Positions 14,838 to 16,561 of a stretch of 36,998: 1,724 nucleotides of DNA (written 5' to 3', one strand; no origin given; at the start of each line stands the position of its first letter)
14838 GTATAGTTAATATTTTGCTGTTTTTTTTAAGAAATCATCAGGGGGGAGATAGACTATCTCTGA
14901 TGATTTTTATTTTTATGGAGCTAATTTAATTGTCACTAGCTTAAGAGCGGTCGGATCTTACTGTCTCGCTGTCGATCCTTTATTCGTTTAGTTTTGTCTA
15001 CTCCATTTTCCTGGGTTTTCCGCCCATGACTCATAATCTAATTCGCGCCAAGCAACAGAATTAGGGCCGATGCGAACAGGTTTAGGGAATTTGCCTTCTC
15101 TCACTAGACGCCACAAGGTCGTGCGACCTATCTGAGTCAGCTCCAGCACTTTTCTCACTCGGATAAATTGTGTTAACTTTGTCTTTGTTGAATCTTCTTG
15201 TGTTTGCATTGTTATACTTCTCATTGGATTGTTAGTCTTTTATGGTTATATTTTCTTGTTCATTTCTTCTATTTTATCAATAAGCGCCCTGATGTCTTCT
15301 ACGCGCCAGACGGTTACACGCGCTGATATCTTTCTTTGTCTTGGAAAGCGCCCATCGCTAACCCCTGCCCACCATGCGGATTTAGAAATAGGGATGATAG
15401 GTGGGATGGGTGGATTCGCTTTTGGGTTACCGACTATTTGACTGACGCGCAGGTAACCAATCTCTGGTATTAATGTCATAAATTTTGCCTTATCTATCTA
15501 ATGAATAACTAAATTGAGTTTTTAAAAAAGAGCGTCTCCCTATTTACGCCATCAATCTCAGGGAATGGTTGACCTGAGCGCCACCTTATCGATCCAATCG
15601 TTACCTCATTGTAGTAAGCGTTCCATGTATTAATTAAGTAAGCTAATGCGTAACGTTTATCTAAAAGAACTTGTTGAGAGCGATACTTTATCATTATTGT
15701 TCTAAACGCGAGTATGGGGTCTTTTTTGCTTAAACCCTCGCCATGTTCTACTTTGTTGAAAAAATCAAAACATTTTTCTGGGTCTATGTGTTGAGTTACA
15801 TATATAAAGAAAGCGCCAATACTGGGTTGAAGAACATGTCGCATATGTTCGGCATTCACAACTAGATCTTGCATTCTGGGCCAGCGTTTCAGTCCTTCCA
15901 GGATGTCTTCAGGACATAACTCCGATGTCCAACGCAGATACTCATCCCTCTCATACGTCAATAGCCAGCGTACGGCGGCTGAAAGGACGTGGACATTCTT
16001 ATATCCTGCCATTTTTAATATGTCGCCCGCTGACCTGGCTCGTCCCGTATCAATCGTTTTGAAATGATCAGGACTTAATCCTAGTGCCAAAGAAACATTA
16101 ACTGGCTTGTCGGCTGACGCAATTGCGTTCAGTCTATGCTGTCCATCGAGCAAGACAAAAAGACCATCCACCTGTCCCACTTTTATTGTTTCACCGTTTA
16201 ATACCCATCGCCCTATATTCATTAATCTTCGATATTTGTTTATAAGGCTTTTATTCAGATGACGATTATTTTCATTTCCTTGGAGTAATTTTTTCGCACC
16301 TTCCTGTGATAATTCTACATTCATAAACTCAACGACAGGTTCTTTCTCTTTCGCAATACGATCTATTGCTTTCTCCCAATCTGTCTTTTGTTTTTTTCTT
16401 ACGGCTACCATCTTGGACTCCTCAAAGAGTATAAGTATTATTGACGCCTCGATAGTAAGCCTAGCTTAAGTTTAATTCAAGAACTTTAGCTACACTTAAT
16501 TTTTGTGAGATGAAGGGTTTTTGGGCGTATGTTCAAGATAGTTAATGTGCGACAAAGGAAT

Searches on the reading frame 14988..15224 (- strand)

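Call 64: search_protein_families(library=ncbifam, proteins=[window:14988-15224:-], max_evalue=0.01)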
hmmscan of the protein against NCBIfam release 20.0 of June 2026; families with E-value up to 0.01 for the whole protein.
window:14988-15224:- (78 aa): 0 families

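Call 65: search_protein_families(library=pfam, proteins=[window:14988-15224:-], max_evalue=5)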
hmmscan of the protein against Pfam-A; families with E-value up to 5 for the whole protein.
window:14988-15224:- (78 aa): 3 families
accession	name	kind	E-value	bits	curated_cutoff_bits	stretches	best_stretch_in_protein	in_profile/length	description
PF05930.18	Phage_AlpA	-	1.4e-13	50.9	21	1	19-67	2-50/51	Prophage CP4-57 regulatory protein (AlpA)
PF12728.13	HTH_17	-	0.001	19.7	27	1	23-48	4-29/51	Helix-turn-helix domain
PF05291.16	Bystin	-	0.23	11.2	28.8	1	24-77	40-89/292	Bystin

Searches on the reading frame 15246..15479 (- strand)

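Call 64: search_protein_families(library=ncbifam, proteins=[window:15246-15479:-], max_evalue=0.01)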
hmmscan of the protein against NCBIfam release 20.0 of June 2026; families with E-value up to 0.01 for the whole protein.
window:15246-15479:- (77 aa): 0 families

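Call 65: search_protein_families(library=pfam, proteins=[window:15246-15479:-], max_evalue=5)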
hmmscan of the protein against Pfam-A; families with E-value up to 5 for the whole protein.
window:15246-15479:- (77 aa): 1 family
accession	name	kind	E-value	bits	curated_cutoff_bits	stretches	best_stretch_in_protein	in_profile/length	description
PF05930.18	Phage_AlpA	-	0.00097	19.4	21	1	31-63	15-47/51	Prophage CP4-57 regulatory protein (AlpA)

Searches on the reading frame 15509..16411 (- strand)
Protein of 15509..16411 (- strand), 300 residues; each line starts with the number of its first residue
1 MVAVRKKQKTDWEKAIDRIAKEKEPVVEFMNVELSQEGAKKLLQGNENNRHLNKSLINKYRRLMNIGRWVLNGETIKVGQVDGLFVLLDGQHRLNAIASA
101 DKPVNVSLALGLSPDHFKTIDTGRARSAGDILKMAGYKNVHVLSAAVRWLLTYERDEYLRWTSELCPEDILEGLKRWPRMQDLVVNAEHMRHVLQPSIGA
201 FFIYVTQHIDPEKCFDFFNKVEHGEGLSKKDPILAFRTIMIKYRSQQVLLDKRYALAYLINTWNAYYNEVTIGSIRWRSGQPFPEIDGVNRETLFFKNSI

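Call 11: search_protein_families(library=pfam, proteins=[window:15509-16411:-], max_evalue=0.01)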
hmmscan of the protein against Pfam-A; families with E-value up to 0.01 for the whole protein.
window:15509-16411:- (300 aa): 0 families

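Call 12: search_protein_families(library=phrogs, proteins=[window:15509-16411:-], max_evalue=0.001)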
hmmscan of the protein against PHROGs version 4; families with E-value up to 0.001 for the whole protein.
window:15509-16411:- (300 aa): 1 family
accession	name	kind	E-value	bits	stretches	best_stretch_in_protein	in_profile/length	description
phrog_5931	-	unknown function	2.4e-52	179.2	1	25-284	6-275/282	-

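Call 64: search_protein_families(library=ncbifam, proteins=[window:15509-16411:-], max_evalue=0.01)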
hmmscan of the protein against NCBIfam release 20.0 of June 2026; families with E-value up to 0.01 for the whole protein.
window:15509-16411:- (300 aa): 0 families

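Call 65: search_protein_families(library=pfam, proteins=[window:15509-16411:-], max_evalue=5)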
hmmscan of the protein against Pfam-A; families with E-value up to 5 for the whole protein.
window:15509-16411:- (300 aa): 0 families

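Call 73: find_related_loci(query=window:15509-16411:-, collection=viral_contigs, flank=10000)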
Query window:15509-16411:- (300 aa) in viral_contigs; peptide patterns used: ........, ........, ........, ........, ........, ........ (x = any residue, [..] = any of these).
12 stretches matched a pattern, but none encodes a relative of the query by tblastn (E <= 1e-3).

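Call 75: find_related_loci(query=A3, collection=viral_contigs, flank=10000)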
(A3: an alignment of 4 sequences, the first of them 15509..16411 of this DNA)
Query A3 (300 aa) in viral_contigs; peptide patterns used: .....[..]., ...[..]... (x = any residue, [..] = any of these).
51 stretches matched a pattern, but none encodes a relative of the query by tblastn (E <= 1e-3).

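Call 83: search_solved_structures(query=window:15509-16411:-, max_evalue=1)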
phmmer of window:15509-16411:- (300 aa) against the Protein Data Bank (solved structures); distinct sequences matched with E-value up to 1: 1.
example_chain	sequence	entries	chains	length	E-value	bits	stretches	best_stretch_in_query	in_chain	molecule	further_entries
4a42_A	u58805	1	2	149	0.053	16.2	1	14-81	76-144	ALPHA-N-ACETYLGLUCOSAMINIDASE FAMILY PROTEIN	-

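Call 90: predict_structure(protein=window:15509-16411:-)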
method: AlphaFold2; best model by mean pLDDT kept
length: 300 residues; sequences in the alignment: 1
mean_pLDDT: 37.2   pTM: 0.26
mean pLDDT of the five models: 37.2, 35.7, 32.1, 29.6, 29.2
residues with pLDDT >= 90: 0; 70-90: 0; 50-70: 23; < 50: 277
segments of 3 or more residues with pLDDT < 50: 1-95, 98-121, 136-144, 149-155, 157-159, 162-300
pLDDT, mean of each block of 10 residues (from residue 1): 32 36 28 30 36 37 35 29 34 49 48 43 52 50 50 47 47 38 25 32 41 41 34 37 32 35 35 26 31 25
secondary structure, 60 per line:
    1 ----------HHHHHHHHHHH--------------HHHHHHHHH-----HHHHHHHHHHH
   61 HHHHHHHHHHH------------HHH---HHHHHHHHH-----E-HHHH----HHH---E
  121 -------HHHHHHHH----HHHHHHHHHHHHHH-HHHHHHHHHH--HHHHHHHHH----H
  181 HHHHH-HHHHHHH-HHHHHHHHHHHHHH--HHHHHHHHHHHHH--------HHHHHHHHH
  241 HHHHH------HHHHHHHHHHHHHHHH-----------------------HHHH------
elements in order: H11-21 H36-44 H50-71 H90-98 H106-109 H128-135 H140-153 H155-164 H167-175 H180-185 H187-193 H195-208 H211-223 H232-245 H252-267 H291-294
